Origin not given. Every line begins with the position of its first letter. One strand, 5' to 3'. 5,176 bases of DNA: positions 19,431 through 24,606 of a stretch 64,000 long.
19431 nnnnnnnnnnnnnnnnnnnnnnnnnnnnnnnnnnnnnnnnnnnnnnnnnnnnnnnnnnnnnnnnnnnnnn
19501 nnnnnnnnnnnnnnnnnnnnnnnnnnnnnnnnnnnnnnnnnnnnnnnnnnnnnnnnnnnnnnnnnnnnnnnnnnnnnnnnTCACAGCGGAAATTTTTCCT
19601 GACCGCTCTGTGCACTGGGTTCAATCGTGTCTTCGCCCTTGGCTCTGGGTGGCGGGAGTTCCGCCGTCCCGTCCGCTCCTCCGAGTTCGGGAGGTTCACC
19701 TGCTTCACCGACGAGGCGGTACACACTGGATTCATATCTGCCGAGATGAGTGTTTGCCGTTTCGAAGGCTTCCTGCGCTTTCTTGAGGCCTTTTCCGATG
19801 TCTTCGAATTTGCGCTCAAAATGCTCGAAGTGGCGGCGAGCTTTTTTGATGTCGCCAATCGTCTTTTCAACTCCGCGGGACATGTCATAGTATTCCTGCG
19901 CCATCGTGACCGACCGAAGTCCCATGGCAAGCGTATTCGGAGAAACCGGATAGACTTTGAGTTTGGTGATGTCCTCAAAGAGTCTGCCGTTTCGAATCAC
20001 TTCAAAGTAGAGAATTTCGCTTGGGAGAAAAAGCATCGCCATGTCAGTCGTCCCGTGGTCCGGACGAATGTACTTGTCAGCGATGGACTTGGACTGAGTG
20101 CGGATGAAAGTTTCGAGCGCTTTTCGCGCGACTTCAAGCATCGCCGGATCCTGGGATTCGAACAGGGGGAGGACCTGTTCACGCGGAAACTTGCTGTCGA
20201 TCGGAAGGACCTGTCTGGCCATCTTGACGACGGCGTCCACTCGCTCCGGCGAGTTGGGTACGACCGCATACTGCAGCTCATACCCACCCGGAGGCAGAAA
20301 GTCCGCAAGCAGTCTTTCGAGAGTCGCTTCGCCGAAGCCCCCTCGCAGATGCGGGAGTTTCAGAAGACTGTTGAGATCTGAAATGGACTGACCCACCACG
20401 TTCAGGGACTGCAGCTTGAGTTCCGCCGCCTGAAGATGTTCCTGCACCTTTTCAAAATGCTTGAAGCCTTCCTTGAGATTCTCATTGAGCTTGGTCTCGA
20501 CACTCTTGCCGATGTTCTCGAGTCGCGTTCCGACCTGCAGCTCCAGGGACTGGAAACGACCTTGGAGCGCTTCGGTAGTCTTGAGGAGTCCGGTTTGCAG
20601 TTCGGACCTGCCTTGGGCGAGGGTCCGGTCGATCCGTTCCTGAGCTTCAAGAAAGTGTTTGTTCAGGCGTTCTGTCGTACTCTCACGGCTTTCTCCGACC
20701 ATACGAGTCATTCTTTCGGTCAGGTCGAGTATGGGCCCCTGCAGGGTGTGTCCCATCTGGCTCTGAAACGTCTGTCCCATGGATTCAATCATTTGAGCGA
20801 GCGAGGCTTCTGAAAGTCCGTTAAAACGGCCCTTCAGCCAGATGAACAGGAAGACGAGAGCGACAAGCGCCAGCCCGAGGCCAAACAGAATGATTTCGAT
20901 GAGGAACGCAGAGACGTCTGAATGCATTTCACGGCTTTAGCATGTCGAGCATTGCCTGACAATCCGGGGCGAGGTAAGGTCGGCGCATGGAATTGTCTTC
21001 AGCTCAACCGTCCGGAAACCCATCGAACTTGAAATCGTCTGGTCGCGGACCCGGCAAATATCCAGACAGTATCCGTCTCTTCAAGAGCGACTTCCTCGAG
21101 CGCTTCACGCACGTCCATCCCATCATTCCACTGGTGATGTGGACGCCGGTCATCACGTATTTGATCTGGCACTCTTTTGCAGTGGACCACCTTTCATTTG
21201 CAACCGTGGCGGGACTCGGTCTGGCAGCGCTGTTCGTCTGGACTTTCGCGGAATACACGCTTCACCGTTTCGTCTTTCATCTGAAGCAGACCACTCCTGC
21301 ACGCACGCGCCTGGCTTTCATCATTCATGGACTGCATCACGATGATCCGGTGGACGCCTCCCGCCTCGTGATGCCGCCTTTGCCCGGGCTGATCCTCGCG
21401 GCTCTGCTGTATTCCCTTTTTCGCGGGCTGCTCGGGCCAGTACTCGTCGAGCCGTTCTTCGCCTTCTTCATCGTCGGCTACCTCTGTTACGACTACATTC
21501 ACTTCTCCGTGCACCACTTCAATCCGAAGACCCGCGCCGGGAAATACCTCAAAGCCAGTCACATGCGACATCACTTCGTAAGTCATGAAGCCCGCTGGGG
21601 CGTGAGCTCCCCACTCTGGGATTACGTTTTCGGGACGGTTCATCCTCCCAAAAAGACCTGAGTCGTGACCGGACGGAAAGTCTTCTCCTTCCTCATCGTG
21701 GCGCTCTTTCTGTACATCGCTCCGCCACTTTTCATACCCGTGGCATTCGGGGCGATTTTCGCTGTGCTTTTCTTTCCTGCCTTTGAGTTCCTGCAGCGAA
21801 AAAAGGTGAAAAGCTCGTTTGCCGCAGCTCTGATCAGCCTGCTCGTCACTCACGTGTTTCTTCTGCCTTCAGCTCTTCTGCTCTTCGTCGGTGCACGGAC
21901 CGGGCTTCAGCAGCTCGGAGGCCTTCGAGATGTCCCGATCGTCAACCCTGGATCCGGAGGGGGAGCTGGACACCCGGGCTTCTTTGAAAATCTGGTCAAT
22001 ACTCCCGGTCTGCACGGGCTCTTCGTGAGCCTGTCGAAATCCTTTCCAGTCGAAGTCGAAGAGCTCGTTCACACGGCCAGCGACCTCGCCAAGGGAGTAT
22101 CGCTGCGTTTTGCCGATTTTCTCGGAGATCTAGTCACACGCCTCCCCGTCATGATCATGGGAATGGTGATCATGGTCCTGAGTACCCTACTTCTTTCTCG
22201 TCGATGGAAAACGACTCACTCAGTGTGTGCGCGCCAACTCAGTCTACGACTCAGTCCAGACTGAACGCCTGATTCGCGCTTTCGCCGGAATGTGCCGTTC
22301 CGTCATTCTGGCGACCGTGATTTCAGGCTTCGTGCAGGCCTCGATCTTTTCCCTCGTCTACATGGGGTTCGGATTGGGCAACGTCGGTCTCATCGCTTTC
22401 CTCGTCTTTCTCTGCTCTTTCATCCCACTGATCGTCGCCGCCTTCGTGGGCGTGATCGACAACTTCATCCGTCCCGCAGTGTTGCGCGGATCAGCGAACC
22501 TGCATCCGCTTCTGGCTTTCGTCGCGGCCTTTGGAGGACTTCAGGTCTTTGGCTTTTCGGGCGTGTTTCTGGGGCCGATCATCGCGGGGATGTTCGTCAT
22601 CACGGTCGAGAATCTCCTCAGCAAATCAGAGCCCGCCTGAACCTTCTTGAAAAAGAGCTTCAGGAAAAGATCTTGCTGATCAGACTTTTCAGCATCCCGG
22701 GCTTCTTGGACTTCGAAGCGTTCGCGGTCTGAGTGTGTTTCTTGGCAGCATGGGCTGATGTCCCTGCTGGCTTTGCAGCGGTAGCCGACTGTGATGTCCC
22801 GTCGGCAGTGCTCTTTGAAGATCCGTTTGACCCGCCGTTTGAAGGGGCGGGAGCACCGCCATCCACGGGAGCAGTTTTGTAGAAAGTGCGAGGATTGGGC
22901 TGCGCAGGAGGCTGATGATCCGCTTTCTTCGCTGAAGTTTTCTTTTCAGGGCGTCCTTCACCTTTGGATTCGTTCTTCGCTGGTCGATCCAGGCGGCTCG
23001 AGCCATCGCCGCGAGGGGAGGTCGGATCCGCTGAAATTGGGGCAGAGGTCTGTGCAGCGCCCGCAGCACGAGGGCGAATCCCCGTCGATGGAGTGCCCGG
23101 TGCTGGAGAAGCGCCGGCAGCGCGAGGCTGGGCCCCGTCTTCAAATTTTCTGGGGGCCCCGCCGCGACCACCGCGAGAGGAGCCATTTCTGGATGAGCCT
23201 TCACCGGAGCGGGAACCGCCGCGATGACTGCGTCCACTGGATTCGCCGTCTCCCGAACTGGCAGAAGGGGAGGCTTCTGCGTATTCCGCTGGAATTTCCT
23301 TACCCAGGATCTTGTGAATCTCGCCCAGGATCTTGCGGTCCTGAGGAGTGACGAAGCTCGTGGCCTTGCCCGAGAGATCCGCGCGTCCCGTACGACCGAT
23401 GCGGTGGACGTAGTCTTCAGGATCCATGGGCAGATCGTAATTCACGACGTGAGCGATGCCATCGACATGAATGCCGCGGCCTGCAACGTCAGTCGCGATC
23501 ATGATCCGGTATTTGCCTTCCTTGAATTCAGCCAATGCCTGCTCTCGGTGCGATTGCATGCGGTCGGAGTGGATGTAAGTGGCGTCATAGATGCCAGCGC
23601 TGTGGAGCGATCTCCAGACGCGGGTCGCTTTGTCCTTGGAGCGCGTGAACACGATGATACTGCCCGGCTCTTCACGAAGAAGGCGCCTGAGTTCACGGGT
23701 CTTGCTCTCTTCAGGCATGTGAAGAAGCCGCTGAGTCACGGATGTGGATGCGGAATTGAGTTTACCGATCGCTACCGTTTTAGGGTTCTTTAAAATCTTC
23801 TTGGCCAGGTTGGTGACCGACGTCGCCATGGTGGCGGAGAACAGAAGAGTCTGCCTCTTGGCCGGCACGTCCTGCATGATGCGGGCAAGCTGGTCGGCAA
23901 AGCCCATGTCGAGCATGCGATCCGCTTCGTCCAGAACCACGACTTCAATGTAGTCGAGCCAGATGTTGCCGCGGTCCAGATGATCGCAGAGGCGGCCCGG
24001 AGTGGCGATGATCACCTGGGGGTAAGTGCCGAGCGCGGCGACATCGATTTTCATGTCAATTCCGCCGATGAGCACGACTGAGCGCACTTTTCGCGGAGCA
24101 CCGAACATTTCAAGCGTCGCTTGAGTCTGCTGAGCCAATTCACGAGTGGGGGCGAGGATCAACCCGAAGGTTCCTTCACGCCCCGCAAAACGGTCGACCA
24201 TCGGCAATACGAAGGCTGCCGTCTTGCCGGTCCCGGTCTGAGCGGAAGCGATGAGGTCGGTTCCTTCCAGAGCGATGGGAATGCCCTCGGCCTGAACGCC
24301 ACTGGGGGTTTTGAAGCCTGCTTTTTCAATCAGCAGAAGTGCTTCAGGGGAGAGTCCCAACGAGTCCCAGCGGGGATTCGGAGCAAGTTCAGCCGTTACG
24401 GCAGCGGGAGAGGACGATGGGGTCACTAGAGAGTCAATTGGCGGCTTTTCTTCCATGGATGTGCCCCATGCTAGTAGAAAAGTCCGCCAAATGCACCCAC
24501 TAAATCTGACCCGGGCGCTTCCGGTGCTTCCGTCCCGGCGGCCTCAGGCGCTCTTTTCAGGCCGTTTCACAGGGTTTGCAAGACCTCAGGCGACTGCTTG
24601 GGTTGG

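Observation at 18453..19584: OMP gene followed by a start-less, signal-peptide-less diverged paralog: possible silent cassette or decaying duplicate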

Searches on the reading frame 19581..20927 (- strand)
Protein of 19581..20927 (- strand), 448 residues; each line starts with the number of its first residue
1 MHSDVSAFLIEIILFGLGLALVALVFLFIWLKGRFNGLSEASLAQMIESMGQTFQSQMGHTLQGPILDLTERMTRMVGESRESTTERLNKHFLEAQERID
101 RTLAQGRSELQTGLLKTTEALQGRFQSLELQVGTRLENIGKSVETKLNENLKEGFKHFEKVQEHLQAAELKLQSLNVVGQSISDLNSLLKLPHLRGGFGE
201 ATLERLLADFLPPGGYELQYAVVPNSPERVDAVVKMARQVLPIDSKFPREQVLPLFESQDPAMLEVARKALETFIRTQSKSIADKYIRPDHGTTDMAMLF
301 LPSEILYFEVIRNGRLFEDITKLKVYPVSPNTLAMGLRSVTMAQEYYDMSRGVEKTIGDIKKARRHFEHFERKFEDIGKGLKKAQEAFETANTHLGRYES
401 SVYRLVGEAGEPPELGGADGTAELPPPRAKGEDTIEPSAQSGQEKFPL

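Call 8: search_protein_families(library=pfam, proteins=[window:19581-20927:-], max_evalue=1)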
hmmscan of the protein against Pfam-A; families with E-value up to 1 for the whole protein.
window:19581-20927:- (448 aa): 15 families
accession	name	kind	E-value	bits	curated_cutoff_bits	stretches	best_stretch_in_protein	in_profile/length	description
PF02646.22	RmuC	-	4.8e-45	154.3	26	1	135-396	2-271/291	RmuC family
PF05478.16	Prominin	-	0.0027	16.3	34.3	1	84-187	163-267/799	Prominin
PF10009.15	DUF2252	-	0.0063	16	22.3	1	31-159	91-221/392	Uncharacterized protein conserved in bacteria (DUF2252)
PF03037.21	KMP11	-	0.014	16.6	28.3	0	344-385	46-88/90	Kinetoplastid membrane protein 11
PF01442.23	Apolipoprotein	-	0.016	15.4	90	1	45-169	18-138/190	Apolipoprotein A1/A4/E domain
PF21725.3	T7SS_signal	-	0.042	14.2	27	0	358-384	74-100/241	Putative T7SS secretion signal domain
PF24164.1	TMP_N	-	0.064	14.2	27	0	371-401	22-52/82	Tape measure protein N-terminal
PF06419.17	COG6_N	-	0.064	13.8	27.4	0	141-184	18-61/114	Conserved oligomeric complex COG6, N-terminal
PF16752.10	TBCC_N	-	0.11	13.3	27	1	86-174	1-87/115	Tubulin-specific chaperone C N-terminal domain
PF06825.17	HSBP1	-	0.12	12.7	28.6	0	120-144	13-37/51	Heat shock factor binding protein 1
PF10456.14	BAR_3_WASP_bdg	-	0.12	12.2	24.9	0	361-394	65-98/236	WASP-binding domain of Sorting nexin protein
PF10498.14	IFT57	-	0.12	11.8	40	1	108-177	228-296/360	Intra-flagellar transport protein 57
PF02601.20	Exonuc_VII_L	-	0.13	12.1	35.9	1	41-169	143-270/315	Exonuclease VII, large subunit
PF17107.11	SesA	-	0.17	12.4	26.3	0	360-397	14-51/122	N-terminal domain on NACHT_NTPase and P-loop NTPases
PF06305.16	LapA_dom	-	0.34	11.3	28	1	3-34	15-46/64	Lipopolysaccharide assembly protein A domain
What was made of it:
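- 19581..20927 (-): rmuC (448 aa). Its TGA stop overlaps the GTG start of OMP1 in a GTGA overlap. Pfam RmuC E 4.8e-45 (call 8).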

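Call 32: find_homologous_proteins(query=window:19584-20927:-, max_evalue=1e-30)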
Query window:19584-20927:- (448 aa): 1720 proteins with E <= 1e-30 among 8000 candidates; the best 120 are listed.
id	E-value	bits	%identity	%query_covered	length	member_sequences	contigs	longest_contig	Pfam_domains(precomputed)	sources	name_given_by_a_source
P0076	7.0e-291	982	100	100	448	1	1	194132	PF02646.23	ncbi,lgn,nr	ncbi:MAG: DNA recombination protein RmuC [Methylotenera sp.]|nr:DNA recombination protein RmuC [Olig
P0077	1.5e-196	671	77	90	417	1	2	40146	PF02646.23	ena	-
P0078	9.3e-192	656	78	87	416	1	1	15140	PF02646.23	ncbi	-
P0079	8.9e-188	643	74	91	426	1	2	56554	PF02646.23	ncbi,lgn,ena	-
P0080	2.0e-187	641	71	90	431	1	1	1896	PF02646.23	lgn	-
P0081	2.2e-186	638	74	89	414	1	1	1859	PF02646.23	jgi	-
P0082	4.0e-184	631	73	87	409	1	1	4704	PF02646.23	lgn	-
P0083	3.2e-182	624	77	80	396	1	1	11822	PF02646.23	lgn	-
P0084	3.8e-181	621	71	90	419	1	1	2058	PF02646.23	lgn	-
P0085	4.5e-181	620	72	91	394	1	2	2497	PF02646.23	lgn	-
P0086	7.1e-181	620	73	86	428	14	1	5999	PF02646.23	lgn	-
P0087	2.2e-180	618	82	77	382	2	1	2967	PF02646.23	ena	-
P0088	4.6e-180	617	73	88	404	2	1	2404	PF02646.23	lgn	-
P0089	1.1e-179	616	70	92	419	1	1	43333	PF02646.23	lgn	-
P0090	2.4e-179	615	70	92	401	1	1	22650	PF02646.23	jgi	jgi:DNA recombination protein RmuC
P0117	2.6e-172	592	81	73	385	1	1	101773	PF02646.23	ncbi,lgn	-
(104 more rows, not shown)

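Call 33: find_encoding_contigs(protein=P0077, flank=6000, max_places=2)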
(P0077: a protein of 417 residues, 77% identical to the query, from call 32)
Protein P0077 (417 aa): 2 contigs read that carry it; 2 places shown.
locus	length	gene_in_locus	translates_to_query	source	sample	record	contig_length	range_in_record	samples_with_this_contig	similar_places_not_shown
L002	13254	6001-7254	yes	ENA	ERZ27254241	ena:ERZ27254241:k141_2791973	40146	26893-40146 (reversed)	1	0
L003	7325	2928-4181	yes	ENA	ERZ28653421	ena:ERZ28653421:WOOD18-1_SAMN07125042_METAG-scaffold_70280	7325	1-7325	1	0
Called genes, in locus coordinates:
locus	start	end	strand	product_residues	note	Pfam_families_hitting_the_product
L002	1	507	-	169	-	?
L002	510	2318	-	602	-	PF02518:HATPase_c, PF13589:HATPase_c_3, PF09239:Topo-VIb_trans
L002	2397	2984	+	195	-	PF00210:Ferritin, PF02915:Rubrerythrin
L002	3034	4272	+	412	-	PF00270:DEAD, PF04851:ResIII (weak), PF00271:Helicase_C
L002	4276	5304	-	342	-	PF01594:AI-2E_transport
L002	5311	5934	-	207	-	PF04116:FA_hydroxylase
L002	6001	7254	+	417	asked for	PF02646:RmuC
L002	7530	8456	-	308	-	PF01380:SIS (faint)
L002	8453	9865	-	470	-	PF01546:Peptidase_M20, PF07687:M20_dimer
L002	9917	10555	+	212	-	PF13482:RNase_H_2 (weak), PF10108:DNA_pol_B_exo2 (faint)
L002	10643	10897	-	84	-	-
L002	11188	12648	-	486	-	PF09811:Yae1_N (faint)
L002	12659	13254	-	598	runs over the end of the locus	-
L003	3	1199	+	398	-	?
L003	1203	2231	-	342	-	PF01594:AI-2E_transport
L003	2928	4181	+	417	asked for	PF02646:RmuC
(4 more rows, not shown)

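Call 34: find_encoding_contigs(protein=P0078, flank=6000, max_places=2)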
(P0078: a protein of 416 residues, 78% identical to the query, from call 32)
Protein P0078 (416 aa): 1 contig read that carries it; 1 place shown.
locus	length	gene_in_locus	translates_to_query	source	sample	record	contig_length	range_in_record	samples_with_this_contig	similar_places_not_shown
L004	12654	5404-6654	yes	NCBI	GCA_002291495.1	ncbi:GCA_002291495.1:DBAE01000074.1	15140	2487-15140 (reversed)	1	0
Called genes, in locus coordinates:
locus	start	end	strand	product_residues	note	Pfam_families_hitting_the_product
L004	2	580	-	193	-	?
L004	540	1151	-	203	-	-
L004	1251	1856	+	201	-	PF00210:Ferritin, PF02915:Rubrerythrin (weak)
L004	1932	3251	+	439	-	PF00270:DEAD, PF00271:Helicase_C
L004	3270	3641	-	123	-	PF00072:Response_reg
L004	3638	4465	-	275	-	PF01594:AI-2E_transport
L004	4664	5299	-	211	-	PF04116:FA_hydroxylase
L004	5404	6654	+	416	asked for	PF02646:RmuC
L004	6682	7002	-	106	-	-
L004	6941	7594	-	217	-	-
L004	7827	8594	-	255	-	-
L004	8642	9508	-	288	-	-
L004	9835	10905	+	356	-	-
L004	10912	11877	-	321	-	PF01380:SIS (weak)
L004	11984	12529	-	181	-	PF07687:M20_dimer (weak)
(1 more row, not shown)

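Call 35: find_encoding_contigs(protein=P0079, flank=6000, max_places=2)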
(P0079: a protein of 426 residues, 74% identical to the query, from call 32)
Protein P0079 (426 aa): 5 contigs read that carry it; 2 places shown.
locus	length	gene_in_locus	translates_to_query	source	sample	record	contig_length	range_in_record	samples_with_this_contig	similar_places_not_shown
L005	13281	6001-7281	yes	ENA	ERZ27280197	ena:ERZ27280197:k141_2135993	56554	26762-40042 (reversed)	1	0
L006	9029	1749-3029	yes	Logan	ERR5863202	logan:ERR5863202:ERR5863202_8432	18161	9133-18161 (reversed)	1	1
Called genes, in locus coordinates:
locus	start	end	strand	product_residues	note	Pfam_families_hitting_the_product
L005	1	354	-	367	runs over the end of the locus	-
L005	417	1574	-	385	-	PF04406:TP6A_N, PF21180:TOP6A-Spo11_Toprim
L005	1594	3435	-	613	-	PF02518:HATPase_c, PF13589:HATPase_c_3, PF09239:Topo-VIb_trans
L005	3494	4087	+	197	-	PF00210:Ferritin, PF02915:Rubrerythrin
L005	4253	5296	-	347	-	PF01594:AI-2E_transport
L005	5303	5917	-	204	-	PF04116:FA_hydroxylase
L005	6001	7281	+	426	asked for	PF02646:RmuC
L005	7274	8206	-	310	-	PF01380:SIS (faint)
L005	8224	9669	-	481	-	PF01546:Peptidase_M20, PF07687:M20_dimer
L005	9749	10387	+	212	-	PF13482:RNase_H_2 (weak), PF10108:DNA_pol_B_exo2 (faint)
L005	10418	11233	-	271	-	-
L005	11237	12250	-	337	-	-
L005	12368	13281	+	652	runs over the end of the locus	PF00149:Metallophos (weak), PF02872:5_nucleotid_C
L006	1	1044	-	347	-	PF01594:AI-2E_transport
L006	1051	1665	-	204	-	PF04116:FA_hydroxylase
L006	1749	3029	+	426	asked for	PF02646:RmuC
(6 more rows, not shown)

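Call 36: find_encoding_contigs(protein=P0117, flank=6000, max_places=2)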
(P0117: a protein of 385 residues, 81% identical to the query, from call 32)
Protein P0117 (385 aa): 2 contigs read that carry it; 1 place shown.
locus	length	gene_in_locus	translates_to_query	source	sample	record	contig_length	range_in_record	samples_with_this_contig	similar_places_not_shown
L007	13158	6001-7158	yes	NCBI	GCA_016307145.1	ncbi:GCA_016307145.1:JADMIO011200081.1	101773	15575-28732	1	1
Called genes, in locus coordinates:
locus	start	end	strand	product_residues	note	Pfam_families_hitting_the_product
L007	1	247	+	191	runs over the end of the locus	PF00210:Ferritin, PF02915:Rubrerythrin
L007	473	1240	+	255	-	PF04098:Rad52_Rad22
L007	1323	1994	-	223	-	PF13505:OMP_b-brl (weak), PF13568:OMP_b-brl_2 (weak)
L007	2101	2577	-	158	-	-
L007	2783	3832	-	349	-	-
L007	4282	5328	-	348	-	PF01594:AI-2E_transport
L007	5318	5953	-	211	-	PF04116:FA_hydroxylase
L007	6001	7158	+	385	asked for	PF02646:RmuC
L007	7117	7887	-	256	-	-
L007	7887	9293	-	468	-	PF02321:OEP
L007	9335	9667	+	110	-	PF11551:Omp28 (weak)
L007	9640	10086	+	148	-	PF00672:HAMP (weak)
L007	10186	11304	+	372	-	-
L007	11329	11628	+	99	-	-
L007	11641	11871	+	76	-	-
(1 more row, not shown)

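Call 44: find_related_loci(query=window:19584-20927:-, collection=genome_contigs, flank=5000)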
Query window:19584-20927:- (448 aa) in genome_contigs; peptide patterns used: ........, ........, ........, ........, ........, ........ (x = any residue, [..] = any of these).
159 stretches matched a pattern; 40 encode a relative of the query (tblastn E <= 1e-3); 39 distinct loci.
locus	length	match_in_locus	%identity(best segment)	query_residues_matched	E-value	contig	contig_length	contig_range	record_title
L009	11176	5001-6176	75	1-408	0e+0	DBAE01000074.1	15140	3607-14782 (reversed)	MAG TPA_asm: Bacteriovoracaceae bacterium UBA1018 UBA1018_contig_165662, whole genome shotgun sequence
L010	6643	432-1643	74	11-416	0e+0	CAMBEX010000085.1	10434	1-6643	MAG: Bdellovibrio sp. ZAP7 isolate TH-11nov19-265 genome assembly, contig: TH-11nov19-C15988, whole genome shotgun seque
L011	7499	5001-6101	78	43-408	0e+0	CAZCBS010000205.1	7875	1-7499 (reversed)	MAG TPA_asm: uncultured Bacteriovoracaceae bacterium isolate binchicken_co185_82 genome assembly, contig: NODE_17286_len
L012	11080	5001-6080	78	61-425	0e+0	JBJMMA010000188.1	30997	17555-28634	MAG: Bdellovibrionia bacterium isolate H1_18_all_fractions_metab_8_52_9 k255_5994548, whole genome shotgun sequence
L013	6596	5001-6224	68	6-414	0e+0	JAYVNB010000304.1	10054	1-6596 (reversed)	MAG: Bacteriovoracaceae bacterium isolate GL65_DN_concoct_128 GL65_DN_concoct_128_303, whole genome shotgun sequence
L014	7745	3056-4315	67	8-434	0e+0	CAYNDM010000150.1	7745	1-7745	MAG TPA_asm: uncultured Bacteriovoracaceae bacterium isolate SRP144015_co1_124 genome assembly, contig: NODE_4116_length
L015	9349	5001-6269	67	9-447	0e+0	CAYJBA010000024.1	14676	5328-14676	MAG TPA_asm: uncultured Bacteriovoracaceae bacterium isolate ERP119705_co9_199 genome assembly, contig: NODE_4883_length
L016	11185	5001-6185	67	1-411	0e+0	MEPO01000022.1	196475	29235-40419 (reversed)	MAG: Bdellovibrionales bacterium GWA1_52_35 gwa1_scaffold_46, whole genome shotgun sequence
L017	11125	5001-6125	73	55-429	0e+0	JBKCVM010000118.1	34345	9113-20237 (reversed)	MAG: Oligoflexia bacterium isolate samp_2047_semibin_544 samp_2047_3918892, whole genome shotgun sequence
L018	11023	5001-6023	76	68-408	3e-179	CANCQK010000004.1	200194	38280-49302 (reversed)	MAG: Bdellovibrionales bacterium isolate JR-MC-I-240519-274 genome assembly, contig: JR-MC-I-240519-C28, whole genome sh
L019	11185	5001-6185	65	9-414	1e-178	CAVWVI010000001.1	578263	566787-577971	MAG: Oligoflexia bacterium isolate MFD09671.bin.1.114 genome assembly, contig: contig_20658, whole genome shotgun sequen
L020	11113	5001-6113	74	43-407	1e-177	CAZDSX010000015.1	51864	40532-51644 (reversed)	MAG TPA_asm: uncultured Bacteriovorax sp. isolate SRP193358_co1_117 genome assembly, contig: NODE_1133_length_51864_cov_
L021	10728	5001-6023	76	68-408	1e-177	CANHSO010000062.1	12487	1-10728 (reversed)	MAG: Bacteriovoracaceae bacterium isolate RE-26jul17-183 genome assembly, contig: RE-26jul17-C8244, whole genome shotgun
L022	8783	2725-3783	74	56-408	8e-178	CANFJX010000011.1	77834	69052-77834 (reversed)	MAG: Bacteriovoracaceae bacterium isolate Jr-11may16-290 genome assembly, contig: Jr-11may16-C367, whole genome shotgun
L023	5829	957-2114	69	54-442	3e-178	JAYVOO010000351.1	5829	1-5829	MAG: Oligoflexia bacterium isolate GL72_DN_concoct_181 GL72_DN_concoct_181_350, whole genome shotgun sequence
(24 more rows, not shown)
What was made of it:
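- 19581..20927 (-): Orthologues of 60-80% identity occur in Bacteriovoracaceae/Oligoflexia MAGs (calls 32, 44).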

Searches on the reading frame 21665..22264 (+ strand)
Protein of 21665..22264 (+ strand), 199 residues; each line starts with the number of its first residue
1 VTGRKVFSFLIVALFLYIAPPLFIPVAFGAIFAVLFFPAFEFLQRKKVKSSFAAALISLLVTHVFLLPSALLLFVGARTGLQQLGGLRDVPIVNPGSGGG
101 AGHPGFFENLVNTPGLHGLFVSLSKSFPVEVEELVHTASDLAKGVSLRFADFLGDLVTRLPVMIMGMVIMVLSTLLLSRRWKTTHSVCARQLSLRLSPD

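Call 74: search_protein_families(library=pfam, proteins=[window:21665-22264:+], max_evalue=0.001)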
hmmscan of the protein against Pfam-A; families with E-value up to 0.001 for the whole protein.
window:21665-22264:+ (199 aa): 1 family
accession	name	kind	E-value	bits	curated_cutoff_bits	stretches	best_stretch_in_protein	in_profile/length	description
PF01594.21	AI-2E_transport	-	1.6e-06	28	34.3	1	7-182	6-162/327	AI-2E family transporter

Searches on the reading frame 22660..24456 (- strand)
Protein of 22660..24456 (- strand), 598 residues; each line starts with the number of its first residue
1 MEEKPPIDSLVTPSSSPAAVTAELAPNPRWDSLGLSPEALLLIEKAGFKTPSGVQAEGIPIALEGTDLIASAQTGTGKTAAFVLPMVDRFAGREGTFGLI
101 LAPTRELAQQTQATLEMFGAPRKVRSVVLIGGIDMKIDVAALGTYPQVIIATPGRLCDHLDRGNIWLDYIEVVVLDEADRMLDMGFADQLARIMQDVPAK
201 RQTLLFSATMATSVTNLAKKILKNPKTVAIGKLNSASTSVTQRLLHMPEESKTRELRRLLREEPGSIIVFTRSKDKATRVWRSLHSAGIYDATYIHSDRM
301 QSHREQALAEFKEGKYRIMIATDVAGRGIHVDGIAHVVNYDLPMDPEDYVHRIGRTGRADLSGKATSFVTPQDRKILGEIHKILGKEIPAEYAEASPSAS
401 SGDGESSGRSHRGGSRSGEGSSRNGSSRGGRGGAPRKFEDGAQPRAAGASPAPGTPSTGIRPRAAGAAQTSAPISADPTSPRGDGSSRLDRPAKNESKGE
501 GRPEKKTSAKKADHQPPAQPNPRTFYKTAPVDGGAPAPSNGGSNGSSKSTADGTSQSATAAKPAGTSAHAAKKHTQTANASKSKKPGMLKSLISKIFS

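Call 74: search_protein_families(library=pfam, proteins=[window:22660-24456:-], max_evalue=0.001)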
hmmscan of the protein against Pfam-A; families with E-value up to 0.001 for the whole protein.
window:22660-24456:- (598 aa): 3 families
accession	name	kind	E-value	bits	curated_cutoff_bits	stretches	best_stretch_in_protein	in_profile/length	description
PF00270.35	DEAD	-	1.8e-44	151.8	26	1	54-215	3-165/167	DEAD/DEAH box helicase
PF00271.37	Helicase_C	-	7.6e-30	103.8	23.5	1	252-359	2-109/110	Helicase conserved C-terminal domain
PF04851.21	ResIII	-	9.7e-05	22.8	22.5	1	68-210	26-162/164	Type III restriction enzyme, res subunit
